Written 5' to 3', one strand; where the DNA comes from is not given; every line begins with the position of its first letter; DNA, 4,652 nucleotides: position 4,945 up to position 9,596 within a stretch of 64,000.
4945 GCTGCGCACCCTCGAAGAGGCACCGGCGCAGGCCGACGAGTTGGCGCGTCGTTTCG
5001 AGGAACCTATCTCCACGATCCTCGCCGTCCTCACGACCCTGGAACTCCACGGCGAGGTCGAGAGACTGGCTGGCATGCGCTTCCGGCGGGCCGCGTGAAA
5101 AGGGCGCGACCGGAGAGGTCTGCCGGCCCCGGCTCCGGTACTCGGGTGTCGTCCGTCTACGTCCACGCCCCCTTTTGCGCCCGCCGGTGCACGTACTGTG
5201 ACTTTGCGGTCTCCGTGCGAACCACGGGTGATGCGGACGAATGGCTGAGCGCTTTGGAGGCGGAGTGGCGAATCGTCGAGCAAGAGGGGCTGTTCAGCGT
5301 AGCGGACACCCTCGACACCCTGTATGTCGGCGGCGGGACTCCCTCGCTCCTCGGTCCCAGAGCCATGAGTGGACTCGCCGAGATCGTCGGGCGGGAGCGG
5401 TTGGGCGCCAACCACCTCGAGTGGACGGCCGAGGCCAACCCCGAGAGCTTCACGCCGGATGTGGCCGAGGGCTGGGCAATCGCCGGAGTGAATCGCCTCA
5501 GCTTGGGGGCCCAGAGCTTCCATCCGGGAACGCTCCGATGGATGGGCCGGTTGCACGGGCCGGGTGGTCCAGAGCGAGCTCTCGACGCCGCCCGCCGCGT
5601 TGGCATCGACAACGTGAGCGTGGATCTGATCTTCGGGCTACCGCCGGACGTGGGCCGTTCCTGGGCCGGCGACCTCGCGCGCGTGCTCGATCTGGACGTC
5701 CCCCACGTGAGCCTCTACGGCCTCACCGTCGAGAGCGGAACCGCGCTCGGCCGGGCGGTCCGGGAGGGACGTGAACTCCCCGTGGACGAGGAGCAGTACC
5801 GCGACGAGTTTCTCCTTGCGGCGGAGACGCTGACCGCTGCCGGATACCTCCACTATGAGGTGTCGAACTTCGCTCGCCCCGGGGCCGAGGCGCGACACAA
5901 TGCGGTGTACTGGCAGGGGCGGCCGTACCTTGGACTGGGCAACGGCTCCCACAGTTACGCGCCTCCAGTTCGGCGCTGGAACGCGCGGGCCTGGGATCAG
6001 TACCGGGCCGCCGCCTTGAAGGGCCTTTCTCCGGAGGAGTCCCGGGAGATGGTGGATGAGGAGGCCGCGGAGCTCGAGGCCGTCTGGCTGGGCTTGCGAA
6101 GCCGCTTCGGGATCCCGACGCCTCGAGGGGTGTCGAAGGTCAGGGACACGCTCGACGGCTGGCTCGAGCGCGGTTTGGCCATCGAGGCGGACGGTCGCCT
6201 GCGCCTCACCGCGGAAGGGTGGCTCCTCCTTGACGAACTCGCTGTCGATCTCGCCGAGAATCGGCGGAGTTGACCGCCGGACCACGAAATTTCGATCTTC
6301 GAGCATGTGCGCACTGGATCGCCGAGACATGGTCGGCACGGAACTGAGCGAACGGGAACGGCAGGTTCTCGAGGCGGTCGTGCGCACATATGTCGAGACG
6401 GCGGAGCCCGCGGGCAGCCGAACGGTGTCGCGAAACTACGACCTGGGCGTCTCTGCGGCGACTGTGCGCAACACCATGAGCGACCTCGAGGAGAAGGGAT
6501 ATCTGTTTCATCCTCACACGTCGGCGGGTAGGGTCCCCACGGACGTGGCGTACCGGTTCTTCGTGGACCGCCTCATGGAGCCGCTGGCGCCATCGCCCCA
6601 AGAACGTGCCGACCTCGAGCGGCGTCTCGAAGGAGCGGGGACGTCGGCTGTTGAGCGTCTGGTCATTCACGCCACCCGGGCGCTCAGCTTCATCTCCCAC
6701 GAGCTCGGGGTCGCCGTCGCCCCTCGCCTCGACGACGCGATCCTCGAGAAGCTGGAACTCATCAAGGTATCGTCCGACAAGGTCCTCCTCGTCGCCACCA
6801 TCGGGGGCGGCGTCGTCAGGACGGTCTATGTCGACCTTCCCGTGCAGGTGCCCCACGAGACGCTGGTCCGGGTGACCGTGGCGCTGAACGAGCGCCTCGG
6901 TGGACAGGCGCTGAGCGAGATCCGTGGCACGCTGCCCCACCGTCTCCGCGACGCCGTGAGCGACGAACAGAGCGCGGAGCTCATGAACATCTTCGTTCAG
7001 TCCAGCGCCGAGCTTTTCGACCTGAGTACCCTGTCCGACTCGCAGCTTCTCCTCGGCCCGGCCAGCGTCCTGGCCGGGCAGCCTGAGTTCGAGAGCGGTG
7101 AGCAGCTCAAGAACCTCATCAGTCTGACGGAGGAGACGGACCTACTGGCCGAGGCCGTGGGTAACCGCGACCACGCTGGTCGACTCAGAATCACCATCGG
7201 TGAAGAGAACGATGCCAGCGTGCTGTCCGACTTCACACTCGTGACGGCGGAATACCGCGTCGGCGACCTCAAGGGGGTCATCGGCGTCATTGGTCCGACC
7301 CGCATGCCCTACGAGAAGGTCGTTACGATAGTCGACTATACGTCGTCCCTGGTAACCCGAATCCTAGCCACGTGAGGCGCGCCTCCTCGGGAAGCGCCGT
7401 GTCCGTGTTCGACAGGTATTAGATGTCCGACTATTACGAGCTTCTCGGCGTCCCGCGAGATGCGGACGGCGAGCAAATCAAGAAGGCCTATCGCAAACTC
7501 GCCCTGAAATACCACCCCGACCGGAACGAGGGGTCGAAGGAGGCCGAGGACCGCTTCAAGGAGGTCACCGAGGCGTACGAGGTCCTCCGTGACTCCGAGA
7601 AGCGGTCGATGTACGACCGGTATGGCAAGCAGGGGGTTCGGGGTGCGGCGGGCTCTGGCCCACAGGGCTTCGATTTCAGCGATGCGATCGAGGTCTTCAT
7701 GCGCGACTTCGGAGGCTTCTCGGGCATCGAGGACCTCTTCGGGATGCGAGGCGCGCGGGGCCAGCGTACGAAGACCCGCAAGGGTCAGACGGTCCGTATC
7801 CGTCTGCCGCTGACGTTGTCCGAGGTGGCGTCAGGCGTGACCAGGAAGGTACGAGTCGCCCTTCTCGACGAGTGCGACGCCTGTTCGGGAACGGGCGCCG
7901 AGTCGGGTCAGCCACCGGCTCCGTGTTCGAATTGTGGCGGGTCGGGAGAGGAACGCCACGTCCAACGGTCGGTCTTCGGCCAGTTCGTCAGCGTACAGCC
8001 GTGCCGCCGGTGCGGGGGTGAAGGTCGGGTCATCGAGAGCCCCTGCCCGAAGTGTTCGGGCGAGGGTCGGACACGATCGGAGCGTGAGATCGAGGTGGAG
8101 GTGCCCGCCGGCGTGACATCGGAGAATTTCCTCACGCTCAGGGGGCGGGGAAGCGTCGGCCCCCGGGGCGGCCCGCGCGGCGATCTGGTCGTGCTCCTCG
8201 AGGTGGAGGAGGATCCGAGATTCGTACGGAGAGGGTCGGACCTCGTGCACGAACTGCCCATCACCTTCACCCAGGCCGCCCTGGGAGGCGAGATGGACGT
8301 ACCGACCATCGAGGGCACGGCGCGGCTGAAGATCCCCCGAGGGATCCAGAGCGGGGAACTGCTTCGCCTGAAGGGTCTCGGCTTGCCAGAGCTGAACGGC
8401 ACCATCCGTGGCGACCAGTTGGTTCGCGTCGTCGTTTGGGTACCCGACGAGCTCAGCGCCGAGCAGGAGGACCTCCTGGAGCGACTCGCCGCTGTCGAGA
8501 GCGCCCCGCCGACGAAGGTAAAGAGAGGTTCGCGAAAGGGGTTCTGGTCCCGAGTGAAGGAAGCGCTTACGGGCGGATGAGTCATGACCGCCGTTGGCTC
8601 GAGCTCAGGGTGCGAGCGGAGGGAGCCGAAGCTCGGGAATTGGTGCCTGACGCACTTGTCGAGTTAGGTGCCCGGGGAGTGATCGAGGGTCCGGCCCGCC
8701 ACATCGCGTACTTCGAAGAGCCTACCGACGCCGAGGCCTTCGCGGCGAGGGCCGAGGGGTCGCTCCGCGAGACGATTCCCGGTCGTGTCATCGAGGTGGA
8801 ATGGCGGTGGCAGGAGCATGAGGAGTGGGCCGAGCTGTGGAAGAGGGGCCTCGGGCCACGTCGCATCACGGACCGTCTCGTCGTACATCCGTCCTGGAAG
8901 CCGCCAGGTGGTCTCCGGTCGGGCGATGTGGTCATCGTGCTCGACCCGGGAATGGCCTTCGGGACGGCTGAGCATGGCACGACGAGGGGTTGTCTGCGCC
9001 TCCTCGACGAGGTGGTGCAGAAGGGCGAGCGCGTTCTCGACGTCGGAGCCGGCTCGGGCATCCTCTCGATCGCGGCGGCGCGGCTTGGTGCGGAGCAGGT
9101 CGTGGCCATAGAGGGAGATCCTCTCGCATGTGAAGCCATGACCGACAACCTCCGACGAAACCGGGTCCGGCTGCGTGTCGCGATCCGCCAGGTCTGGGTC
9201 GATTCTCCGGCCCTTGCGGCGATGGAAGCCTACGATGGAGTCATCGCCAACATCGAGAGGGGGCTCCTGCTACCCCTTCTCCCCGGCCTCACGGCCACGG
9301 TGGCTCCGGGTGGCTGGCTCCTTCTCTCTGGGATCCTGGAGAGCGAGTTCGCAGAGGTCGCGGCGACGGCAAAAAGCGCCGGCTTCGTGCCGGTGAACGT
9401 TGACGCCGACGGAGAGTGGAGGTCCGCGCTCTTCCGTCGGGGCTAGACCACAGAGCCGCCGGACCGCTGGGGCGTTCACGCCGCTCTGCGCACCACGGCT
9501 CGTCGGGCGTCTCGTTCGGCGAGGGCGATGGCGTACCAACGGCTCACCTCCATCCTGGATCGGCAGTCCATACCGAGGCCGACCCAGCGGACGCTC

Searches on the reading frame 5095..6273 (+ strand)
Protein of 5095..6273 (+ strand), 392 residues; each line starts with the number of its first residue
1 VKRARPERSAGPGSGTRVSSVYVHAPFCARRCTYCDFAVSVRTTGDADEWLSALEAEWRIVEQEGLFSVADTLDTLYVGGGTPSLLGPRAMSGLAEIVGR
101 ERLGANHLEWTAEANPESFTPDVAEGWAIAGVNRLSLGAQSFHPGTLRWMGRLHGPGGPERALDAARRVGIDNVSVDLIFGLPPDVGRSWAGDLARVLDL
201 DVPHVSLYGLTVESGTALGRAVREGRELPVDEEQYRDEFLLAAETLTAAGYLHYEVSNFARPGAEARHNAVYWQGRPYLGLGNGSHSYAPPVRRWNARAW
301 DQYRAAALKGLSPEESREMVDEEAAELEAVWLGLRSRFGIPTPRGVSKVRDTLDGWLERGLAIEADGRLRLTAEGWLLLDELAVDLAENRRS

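Call 57: search_protein_families(library=pfam, proteins=[window:5095-6273:+], max_evalue=0.000001)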
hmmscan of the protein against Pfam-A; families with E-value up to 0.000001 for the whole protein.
window:5095-6273:+ (392 aa): 1 family
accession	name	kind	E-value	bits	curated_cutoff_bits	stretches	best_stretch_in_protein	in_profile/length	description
PF04055.27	Radical_SAM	-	1.2e-17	65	29.5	1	22-184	1-153/166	Radical SAM superfamily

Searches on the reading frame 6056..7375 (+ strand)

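Call 57: search_protein_families(library=pfam, proteins=[window:6056-7375:+], max_evalue=0.000001)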
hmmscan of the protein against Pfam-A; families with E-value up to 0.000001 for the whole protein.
window:6056-7375:+ (439 aa): 1 family
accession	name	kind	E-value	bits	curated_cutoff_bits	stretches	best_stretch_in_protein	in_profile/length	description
PF01628.27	HrcA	-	4.9e-45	154.6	22.2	1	201-423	2-215/215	HrcA protein C terminal domain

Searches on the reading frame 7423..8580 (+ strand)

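Call 57: search_protein_families(library=pfam, proteins=[window:7423-8580:+], max_evalue=0.000001)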
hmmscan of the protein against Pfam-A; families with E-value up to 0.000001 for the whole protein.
window:7423-8580:+ (385 aa): 3 families
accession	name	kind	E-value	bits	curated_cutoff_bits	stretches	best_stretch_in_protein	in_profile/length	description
PF01556.23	DnaJ_C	-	5.5e-43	147.1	26.6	1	124-341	1-152/152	DnaJ C terminal domain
PF00226.36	DnaJ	-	3.3e-29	101.2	27.8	1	3-65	1-63/63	DnaJ domain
PF00684.25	DnaJ_CXXCXGXG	-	3.5e-16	59.6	32.7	1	151-215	1-65/65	DnaJ central domain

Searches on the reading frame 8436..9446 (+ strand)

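Call 57: search_protein_families(library=pfam, proteins=[window:8436-9446:+], max_evalue=0.000001)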
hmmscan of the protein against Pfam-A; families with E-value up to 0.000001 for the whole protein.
window:8436-9446:+ (336 aa): 3 families
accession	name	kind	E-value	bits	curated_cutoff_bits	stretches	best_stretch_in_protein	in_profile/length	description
PF06325.19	PrmA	-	2.2e-63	215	22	1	87-334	56-294/296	Ribosomal protein L11 methyltransferase (PrmA)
PF02475.24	TRM5-TYW2_MTfase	-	7.2e-09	36.2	28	1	192-270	32-109/164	TRM5/TYW2 methyltransferase domain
PF05175.20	MTS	-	1e-07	32.2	23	1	189-272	23-105/170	Methyltransferase small domain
